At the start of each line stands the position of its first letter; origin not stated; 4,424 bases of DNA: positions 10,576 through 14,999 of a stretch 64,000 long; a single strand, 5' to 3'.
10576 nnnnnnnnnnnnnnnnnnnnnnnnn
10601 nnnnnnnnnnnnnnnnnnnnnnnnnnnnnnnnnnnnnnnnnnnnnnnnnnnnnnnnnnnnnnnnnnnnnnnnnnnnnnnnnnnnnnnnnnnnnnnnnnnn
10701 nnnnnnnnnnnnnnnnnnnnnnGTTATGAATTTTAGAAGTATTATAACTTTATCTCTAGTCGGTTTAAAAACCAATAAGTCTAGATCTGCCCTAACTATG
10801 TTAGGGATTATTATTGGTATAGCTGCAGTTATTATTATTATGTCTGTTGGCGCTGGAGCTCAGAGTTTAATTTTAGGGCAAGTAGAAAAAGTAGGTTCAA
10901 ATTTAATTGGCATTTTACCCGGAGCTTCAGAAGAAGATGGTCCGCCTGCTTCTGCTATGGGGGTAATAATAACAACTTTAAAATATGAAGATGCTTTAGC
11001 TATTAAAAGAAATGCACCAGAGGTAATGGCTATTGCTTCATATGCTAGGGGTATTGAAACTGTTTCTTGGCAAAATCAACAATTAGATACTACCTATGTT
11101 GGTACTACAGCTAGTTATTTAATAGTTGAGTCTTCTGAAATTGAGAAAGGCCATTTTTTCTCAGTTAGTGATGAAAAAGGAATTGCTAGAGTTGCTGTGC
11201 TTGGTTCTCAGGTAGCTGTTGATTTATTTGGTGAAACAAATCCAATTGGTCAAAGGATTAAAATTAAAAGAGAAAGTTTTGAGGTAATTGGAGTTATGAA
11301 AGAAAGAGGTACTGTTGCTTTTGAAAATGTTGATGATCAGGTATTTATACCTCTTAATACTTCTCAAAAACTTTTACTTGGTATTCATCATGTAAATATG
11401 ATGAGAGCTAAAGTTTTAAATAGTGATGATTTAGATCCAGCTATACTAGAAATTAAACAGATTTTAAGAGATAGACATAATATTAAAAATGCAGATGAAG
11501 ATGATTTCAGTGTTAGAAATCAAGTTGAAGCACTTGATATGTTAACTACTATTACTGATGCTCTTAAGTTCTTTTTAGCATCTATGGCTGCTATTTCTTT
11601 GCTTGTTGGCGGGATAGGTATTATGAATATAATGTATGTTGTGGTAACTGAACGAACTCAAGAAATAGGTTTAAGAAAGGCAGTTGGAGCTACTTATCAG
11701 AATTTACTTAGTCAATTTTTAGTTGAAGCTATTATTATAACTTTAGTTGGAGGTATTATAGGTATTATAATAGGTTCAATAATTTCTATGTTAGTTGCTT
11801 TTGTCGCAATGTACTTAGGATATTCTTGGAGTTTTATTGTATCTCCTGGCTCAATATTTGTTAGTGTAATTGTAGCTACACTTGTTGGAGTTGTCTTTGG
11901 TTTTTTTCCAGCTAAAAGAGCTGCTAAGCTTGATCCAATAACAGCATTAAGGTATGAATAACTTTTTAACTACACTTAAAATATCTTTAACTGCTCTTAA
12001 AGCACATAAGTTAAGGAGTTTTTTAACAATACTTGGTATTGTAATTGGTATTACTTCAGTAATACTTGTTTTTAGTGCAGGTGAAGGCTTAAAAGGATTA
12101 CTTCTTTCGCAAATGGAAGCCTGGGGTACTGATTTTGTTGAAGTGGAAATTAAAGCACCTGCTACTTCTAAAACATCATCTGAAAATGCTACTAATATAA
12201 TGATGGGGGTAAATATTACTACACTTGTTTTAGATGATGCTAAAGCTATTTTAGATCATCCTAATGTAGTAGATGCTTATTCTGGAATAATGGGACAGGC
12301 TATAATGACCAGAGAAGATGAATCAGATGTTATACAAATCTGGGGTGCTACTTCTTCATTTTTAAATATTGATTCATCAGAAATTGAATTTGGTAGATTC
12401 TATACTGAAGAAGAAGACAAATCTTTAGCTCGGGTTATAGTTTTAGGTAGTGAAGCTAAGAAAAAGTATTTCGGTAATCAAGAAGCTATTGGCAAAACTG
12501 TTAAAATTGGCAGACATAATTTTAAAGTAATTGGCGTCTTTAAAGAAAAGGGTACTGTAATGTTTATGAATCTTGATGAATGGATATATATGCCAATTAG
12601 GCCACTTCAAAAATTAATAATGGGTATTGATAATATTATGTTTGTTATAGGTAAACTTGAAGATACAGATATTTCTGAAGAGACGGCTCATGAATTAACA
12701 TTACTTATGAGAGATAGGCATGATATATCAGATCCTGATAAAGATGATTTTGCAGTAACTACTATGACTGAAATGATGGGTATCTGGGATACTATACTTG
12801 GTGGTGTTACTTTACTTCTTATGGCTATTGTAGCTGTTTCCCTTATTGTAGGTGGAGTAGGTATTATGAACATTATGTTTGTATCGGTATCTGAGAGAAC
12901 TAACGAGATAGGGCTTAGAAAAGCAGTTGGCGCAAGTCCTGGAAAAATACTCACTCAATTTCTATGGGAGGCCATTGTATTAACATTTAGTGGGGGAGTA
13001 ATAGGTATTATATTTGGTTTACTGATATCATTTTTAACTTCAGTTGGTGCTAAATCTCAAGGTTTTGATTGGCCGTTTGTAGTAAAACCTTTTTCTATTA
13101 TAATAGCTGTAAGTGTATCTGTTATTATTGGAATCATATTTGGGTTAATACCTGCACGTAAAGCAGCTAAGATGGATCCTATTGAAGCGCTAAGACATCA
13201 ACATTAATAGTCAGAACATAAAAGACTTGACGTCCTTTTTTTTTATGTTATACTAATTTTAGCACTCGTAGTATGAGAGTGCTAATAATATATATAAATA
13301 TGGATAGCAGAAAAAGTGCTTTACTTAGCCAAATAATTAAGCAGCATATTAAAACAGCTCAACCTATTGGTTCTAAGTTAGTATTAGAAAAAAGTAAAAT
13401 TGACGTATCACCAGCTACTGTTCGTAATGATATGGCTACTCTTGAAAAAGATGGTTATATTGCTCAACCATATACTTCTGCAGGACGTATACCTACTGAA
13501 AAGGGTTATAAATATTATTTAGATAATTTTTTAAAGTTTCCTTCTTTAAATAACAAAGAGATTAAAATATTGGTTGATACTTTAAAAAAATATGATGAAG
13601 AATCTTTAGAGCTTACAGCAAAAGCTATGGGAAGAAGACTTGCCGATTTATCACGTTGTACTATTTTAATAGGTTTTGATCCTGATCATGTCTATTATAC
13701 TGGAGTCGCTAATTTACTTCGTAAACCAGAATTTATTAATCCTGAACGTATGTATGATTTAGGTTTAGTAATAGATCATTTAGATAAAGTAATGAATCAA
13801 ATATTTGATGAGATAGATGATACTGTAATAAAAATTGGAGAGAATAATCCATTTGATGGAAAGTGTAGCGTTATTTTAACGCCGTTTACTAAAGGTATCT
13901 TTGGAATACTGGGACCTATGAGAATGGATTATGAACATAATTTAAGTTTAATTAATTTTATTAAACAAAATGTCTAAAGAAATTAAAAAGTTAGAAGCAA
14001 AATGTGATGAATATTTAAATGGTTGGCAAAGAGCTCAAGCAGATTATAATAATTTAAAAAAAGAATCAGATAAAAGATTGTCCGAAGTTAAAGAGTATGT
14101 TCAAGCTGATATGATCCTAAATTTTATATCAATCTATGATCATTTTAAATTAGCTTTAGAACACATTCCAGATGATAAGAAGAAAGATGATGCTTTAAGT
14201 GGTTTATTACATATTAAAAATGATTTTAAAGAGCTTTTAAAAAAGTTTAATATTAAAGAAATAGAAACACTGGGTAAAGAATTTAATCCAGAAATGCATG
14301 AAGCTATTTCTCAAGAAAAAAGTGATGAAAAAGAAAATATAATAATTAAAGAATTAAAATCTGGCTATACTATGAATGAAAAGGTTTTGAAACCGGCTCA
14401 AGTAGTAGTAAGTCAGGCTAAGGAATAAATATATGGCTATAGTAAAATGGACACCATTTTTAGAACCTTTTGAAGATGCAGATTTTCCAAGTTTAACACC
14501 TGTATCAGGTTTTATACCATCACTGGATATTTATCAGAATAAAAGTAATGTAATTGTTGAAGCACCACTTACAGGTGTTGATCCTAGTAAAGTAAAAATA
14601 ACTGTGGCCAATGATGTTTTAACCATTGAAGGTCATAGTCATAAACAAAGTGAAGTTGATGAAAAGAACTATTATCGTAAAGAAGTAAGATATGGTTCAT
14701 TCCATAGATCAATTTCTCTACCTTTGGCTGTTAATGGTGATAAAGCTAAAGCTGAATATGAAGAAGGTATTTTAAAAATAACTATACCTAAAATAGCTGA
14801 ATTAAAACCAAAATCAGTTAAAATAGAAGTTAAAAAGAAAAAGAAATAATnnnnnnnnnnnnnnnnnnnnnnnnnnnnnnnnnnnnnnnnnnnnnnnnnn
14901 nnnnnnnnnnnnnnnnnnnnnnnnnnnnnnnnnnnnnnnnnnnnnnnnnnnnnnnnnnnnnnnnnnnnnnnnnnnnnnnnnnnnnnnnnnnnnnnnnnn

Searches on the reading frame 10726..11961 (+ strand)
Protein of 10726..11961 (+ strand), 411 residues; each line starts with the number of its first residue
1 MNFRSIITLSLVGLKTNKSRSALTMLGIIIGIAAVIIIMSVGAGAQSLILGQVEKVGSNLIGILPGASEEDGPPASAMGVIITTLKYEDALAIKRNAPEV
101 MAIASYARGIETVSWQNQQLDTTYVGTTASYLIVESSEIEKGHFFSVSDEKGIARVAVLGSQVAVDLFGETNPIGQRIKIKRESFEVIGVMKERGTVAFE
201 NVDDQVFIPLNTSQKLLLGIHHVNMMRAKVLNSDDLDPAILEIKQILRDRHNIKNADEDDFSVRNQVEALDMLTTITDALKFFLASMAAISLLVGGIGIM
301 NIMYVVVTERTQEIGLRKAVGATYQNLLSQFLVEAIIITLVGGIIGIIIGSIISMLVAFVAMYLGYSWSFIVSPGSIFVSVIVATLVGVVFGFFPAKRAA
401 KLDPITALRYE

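Call 36: search_protein_families(library=pfam, proteins=[window:10726-11961:+], max_evalue=0.001)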
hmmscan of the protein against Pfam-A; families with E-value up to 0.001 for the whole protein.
window:10726-11961:+ (411 aa): 2 families
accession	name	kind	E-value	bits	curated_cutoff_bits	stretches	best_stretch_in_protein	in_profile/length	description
PF12704.14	MacB_PCD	-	9.9e-42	144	27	1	21-245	1-206/207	MacB-like periplasmic core domain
PF02687.27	FtsX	-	1.2e-20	74.1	25.5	1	286-404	2-120/120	FtsX-like permease C-terminal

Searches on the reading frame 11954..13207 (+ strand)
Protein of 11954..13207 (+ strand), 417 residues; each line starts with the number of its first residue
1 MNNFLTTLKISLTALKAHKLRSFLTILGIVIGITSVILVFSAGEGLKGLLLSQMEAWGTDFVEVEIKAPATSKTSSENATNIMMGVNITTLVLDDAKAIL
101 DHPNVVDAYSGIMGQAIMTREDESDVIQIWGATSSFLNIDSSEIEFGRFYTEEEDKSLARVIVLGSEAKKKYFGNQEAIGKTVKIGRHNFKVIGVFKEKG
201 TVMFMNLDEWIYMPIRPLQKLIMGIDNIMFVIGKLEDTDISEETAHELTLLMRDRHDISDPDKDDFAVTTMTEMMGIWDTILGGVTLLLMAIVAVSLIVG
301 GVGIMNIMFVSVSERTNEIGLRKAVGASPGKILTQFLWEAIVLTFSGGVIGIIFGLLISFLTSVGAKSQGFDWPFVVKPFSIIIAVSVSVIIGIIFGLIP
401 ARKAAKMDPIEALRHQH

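Call 36: search_protein_families(library=pfam, proteins=[window:11954-13207:+], max_evalue=0.001)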
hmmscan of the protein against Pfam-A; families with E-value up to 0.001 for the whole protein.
window:11954-13207:+ (417 aa): 2 families
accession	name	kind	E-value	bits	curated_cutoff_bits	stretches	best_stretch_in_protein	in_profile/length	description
PF12704.14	MacB_PCD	-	2.7e-36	126.3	27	1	22-249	1-205/207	MacB-like periplasmic core domain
PF02687.27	FtsX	-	4.1e-22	78.9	25.5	1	291-409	2-120/120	FtsX-like permease C-terminal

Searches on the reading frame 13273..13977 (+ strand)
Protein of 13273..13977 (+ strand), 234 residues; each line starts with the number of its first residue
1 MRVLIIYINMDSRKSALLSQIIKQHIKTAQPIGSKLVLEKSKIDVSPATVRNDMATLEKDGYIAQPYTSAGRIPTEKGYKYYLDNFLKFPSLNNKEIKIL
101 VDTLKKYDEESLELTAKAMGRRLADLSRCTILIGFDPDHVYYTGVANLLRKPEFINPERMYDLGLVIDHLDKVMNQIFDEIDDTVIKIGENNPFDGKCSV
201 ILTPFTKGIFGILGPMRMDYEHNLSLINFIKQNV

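Call 36: search_protein_families(library=pfam, proteins=[window:13273-13977:+], max_evalue=0.001)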
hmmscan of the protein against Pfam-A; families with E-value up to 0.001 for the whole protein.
window:13273-13977:+ (234 aa): 1 family
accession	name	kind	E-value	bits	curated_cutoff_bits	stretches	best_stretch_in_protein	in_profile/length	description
PF01628.27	HrcA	-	5.1e-14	53.2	22.2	1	117-222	107-213/215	HrcA protein C terminal domain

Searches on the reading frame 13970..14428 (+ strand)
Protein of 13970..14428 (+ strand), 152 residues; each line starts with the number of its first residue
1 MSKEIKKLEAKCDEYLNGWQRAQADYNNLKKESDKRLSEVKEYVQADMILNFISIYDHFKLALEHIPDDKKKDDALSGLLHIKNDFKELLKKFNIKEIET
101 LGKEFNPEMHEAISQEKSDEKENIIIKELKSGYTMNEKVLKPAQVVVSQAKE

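Call 36: search_protein_families(library=pfam, proteins=[window:13970-14428:+], max_evalue=0.001)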
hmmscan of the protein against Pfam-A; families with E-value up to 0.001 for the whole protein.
window:13970-14428:+ (152 aa): 1 family
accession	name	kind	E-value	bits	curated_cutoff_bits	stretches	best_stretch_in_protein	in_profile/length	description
PF01025.24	GrpE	-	3.5e-40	137.8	25.8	1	3-149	18-165/165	GrpE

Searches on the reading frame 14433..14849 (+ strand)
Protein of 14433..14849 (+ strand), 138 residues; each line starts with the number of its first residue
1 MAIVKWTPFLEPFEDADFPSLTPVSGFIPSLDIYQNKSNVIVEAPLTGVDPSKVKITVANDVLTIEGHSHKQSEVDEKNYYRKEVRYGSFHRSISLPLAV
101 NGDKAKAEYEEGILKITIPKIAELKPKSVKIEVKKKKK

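Call 36: search_protein_families(library=pfam, proteins=[window:14433-14849:+], max_evalue=0.001)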
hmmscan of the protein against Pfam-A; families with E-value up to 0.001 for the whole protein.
window:14433-14849:+ (138 aa): 2 families
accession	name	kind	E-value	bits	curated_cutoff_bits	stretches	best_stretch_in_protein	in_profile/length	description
PF00011.27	HSP20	-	1.4e-18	67.3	20.8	1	32-131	1-101/102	Hsp20/alpha crystallin family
PF17886.7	ArsA_HSP20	-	8.4e-08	32.1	22.5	1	39-117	3-62/63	HSP20-like domain found in ArsA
